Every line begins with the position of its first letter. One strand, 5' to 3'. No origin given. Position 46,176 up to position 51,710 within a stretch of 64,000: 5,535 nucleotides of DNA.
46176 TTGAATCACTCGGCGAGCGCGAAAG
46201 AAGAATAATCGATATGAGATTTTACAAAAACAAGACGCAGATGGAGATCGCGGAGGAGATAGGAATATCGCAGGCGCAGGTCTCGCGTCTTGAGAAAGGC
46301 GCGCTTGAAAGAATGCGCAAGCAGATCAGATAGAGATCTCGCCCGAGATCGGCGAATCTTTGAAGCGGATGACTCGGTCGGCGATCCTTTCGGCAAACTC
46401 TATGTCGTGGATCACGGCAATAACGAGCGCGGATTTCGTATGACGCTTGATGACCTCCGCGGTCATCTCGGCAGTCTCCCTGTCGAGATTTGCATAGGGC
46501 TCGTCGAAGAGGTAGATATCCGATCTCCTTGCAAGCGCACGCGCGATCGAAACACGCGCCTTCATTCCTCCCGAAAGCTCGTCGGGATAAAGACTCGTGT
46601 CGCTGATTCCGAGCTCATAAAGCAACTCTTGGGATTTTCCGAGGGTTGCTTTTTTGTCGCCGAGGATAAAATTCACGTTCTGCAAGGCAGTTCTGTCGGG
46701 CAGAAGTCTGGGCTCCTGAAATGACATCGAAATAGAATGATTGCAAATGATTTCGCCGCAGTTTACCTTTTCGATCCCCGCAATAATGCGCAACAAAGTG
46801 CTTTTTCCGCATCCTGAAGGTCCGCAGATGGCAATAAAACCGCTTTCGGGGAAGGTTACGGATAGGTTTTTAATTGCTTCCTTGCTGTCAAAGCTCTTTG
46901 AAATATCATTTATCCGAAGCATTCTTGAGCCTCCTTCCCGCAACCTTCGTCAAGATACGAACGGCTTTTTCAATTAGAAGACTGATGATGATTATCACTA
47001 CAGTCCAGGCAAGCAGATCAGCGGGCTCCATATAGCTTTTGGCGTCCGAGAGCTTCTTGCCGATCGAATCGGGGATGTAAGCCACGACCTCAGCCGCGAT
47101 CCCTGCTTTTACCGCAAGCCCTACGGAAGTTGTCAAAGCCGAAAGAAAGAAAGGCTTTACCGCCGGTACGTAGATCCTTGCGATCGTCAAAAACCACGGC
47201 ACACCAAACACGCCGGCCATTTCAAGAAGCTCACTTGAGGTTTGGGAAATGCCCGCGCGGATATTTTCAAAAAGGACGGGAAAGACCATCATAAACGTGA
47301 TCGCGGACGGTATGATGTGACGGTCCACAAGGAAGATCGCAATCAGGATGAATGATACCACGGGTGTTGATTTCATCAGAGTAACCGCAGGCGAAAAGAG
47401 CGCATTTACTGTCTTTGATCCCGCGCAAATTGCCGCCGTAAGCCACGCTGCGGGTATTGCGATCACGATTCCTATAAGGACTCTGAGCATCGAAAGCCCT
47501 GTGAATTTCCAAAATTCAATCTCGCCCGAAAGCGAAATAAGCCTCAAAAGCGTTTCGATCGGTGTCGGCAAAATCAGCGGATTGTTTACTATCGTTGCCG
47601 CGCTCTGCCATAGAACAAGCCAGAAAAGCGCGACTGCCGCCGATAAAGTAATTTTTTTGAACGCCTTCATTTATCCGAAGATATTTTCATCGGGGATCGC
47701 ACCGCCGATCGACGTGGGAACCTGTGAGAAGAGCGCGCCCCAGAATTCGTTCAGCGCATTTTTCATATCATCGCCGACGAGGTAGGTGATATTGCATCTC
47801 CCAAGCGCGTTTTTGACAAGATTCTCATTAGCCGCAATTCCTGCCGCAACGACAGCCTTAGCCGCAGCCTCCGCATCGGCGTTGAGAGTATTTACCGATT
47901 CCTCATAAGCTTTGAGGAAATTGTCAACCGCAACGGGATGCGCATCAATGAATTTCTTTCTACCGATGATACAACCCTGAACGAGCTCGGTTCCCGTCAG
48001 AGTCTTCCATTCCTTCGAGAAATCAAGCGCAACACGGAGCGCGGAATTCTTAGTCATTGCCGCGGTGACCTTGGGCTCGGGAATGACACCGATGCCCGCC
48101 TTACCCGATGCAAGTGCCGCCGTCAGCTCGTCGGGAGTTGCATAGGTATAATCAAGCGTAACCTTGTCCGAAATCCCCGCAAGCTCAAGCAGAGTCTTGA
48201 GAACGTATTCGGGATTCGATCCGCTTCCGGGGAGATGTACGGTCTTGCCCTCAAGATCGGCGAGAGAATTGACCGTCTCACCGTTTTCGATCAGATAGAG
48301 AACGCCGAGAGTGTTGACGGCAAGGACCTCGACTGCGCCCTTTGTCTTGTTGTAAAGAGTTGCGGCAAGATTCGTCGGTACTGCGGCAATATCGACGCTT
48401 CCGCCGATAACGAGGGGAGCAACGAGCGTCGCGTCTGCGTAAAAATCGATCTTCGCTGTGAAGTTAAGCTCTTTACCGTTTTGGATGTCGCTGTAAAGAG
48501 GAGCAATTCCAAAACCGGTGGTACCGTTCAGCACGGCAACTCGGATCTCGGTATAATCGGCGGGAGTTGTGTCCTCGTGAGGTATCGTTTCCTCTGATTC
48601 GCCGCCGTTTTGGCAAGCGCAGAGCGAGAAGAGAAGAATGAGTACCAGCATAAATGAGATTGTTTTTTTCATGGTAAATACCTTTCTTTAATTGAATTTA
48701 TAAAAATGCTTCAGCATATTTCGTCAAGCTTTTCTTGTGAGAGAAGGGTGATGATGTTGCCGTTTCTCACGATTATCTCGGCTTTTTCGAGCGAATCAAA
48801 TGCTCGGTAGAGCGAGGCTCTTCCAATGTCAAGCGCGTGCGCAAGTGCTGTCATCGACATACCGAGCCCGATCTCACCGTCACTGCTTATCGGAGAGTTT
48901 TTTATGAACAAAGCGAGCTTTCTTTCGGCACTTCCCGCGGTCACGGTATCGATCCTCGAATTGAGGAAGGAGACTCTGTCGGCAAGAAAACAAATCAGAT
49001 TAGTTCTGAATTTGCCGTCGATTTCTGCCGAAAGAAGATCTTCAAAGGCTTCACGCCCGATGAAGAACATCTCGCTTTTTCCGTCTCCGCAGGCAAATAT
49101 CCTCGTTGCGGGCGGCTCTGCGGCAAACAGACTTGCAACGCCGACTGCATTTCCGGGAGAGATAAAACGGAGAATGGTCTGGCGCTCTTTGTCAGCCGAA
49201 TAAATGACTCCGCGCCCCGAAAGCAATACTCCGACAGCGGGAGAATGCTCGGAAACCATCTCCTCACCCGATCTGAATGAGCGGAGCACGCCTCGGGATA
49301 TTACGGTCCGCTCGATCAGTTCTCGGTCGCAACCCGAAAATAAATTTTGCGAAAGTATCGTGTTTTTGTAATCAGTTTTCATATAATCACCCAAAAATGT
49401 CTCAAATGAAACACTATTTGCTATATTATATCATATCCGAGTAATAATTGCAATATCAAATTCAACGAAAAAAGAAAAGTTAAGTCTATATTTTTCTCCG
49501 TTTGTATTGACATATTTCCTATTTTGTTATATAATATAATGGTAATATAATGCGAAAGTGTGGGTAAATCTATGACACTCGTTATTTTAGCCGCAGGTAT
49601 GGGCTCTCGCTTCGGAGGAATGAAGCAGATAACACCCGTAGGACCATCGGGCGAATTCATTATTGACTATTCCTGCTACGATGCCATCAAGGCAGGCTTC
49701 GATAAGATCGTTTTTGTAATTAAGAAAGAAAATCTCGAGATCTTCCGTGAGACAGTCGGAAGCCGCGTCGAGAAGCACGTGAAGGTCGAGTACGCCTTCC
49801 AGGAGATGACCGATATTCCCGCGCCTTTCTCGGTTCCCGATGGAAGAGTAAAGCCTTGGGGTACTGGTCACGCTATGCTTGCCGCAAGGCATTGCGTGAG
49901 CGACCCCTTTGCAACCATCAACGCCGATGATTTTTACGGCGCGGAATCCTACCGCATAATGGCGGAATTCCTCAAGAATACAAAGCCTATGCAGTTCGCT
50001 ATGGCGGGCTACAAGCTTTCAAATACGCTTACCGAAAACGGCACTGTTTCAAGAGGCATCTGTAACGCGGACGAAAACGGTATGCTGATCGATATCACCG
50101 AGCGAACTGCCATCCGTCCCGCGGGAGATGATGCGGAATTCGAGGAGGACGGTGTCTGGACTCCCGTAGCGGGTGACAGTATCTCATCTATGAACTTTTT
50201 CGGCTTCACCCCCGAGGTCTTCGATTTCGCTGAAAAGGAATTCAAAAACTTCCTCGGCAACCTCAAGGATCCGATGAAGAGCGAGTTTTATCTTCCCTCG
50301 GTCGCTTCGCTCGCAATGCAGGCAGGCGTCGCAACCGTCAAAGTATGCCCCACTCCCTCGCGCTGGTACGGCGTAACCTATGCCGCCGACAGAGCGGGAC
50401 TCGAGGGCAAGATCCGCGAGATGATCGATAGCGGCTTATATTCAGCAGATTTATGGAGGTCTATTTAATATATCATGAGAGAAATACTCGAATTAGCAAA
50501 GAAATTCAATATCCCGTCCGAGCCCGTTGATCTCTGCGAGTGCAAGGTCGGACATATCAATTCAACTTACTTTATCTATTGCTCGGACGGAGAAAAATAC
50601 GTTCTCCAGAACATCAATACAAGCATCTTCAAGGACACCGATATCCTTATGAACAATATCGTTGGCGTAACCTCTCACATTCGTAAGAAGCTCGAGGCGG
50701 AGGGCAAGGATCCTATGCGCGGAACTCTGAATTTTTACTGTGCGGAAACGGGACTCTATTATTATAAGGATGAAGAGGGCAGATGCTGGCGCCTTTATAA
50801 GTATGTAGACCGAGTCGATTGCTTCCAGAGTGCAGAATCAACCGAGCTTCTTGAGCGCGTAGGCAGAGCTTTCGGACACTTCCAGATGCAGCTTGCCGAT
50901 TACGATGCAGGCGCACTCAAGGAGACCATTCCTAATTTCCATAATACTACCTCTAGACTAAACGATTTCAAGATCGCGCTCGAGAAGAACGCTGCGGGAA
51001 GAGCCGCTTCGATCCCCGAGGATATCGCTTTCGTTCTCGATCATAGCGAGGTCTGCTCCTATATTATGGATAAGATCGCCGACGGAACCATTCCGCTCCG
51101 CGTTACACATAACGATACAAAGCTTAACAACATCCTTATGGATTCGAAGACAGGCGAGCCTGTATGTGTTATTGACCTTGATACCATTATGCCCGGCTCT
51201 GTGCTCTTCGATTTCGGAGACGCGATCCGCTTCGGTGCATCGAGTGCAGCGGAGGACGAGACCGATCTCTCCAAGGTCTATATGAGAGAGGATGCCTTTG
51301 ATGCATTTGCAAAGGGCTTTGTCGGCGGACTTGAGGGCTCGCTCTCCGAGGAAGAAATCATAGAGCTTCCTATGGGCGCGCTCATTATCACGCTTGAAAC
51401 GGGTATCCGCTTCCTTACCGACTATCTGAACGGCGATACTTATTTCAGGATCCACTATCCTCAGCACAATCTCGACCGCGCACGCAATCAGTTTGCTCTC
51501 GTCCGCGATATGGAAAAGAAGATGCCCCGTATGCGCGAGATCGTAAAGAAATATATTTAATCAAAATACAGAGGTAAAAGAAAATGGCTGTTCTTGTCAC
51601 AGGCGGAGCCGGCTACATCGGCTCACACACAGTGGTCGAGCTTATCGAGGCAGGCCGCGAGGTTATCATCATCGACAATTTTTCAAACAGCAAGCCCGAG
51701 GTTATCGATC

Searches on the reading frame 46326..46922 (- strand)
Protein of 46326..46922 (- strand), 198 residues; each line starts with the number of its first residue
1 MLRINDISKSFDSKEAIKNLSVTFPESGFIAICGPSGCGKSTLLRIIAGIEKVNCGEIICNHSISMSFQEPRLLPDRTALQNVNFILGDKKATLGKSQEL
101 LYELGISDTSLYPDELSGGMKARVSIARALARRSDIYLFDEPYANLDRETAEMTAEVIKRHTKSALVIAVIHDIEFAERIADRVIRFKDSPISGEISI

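Call 85: search_protein_families(library=pfam, proteins=[window:46326-46922:-], max_evalue=0.00001)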
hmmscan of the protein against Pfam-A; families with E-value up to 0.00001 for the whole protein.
window:46326-46922:- (198 aa): 2 families
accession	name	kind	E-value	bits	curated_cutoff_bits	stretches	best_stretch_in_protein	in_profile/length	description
PF00005.33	ABC_tran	-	1.7e-26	93.9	25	1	18-143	2-136/137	ABC transporter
PF02463.25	SMC_N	-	3.5e-11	43.4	40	1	83-186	109-210/220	RecF/RecN/SMC N terminal domain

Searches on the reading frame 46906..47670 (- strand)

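Call 85: search_protein_families(library=pfam, proteins=[window:46906-47670:-], max_evalue=0.00001)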
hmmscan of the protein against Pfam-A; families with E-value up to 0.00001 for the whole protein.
window:46906-47670:- (254 aa): 1 family
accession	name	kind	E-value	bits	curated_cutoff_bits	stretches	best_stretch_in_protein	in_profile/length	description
PF00528.27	BPD_transp_1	-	5.2e-14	52.8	26.4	1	75-249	5-183/184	Binding-protein-dependent transport system inner membrane component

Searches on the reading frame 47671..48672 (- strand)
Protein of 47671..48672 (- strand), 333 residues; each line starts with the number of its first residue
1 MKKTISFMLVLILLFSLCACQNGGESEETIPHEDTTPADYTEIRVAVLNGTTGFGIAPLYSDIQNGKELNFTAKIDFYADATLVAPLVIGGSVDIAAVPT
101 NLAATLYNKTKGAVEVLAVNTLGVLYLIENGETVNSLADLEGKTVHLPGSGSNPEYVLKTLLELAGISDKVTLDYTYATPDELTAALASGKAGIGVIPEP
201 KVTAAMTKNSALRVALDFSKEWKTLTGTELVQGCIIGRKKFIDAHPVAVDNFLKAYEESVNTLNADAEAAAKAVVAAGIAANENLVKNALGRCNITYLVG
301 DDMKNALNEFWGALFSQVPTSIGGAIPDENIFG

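Call 85: search_protein_families(library=pfam, proteins=[window:47671-48672:-], max_evalue=0.00001)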
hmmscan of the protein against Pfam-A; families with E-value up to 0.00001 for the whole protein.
window:47671-48672:- (333 aa): 3 families
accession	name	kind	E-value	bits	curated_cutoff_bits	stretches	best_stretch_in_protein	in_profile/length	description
PF09084.16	NMT1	-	3.2e-12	47.3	20.5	1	74-268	24-214/216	NMT1/THI5 like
PF02621.19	VitK2_biosynth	-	9.8e-09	35.5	26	1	137-310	85-246/252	Menaquinone biosynthesis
PF12974.12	Phosphonate-bd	-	9.7e-06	25.6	27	0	67-210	25-175/242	ABC transporter, phosphonate, periplasmic substrate-binding protein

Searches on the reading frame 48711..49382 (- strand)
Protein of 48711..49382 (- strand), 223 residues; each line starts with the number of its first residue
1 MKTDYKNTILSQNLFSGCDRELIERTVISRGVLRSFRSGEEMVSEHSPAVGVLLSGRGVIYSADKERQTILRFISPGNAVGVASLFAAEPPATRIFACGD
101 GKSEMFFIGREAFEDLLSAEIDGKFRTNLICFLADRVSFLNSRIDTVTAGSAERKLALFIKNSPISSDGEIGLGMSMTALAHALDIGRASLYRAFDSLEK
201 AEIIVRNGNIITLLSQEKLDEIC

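Call 85: search_protein_families(library=pfam, proteins=[window:48711-49382:-], max_evalue=0.00001)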
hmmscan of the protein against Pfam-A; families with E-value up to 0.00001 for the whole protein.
window:48711-49382:- (223 aa): 2 families
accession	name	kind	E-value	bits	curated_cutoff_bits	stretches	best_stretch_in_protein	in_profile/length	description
PF00027.35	cNMP_binding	-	1.8e-09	37.9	27.5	1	34-118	2-87/89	Cyclic nucleotide-binding domain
PF13545.12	HTH_Crp_2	-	3.6e-06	27.3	27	1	168-221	16-69/70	Crp-like helix-turn-helix domain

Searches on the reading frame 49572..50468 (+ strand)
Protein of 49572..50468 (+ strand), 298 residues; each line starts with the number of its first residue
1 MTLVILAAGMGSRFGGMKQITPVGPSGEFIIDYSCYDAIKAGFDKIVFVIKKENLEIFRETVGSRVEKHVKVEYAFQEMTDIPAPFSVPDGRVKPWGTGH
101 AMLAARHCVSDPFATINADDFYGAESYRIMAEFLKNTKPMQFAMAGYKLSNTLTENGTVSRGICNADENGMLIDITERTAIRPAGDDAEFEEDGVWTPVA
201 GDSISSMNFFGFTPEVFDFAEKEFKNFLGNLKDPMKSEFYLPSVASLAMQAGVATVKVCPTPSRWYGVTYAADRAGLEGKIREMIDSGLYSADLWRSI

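Call 85: search_protein_families(library=pfam, proteins=[window:49572-50468:+], max_evalue=0.00001)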
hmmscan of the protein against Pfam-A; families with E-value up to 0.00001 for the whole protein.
window:49572-50468:+ (298 aa): 2 families
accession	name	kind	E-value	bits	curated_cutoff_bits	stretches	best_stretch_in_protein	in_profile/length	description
PF00483.29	NTP_transferase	-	3e-11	43.8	21.2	1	4-223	3-191/245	Nucleotidyl transferase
PF12804.13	NTP_transf_3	-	1.6e-06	28.8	27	1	4-56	2-52/160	MobA-like NTP transferase domain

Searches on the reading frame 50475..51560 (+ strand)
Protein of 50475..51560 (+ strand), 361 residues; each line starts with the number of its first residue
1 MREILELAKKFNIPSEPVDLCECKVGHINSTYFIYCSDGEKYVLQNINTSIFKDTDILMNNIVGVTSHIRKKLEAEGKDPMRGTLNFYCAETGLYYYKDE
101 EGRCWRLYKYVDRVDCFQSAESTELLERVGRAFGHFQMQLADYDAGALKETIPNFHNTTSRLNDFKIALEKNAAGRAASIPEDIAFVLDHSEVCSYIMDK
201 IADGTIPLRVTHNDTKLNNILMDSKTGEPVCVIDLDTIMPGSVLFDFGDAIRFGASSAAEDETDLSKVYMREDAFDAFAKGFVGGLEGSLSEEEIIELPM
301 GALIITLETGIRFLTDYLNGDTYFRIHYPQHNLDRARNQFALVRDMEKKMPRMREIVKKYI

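Call 85: search_protein_families(library=pfam, proteins=[window:50475-51560:+], max_evalue=0.00001)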
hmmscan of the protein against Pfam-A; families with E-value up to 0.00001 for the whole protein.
window:50475-51560:+ (361 aa): 1 family
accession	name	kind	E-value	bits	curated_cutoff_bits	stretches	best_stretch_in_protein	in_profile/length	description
PF01636.29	APH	-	2.5e-14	54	23.2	1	98-256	65-214/239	Phosphotransferase enzyme family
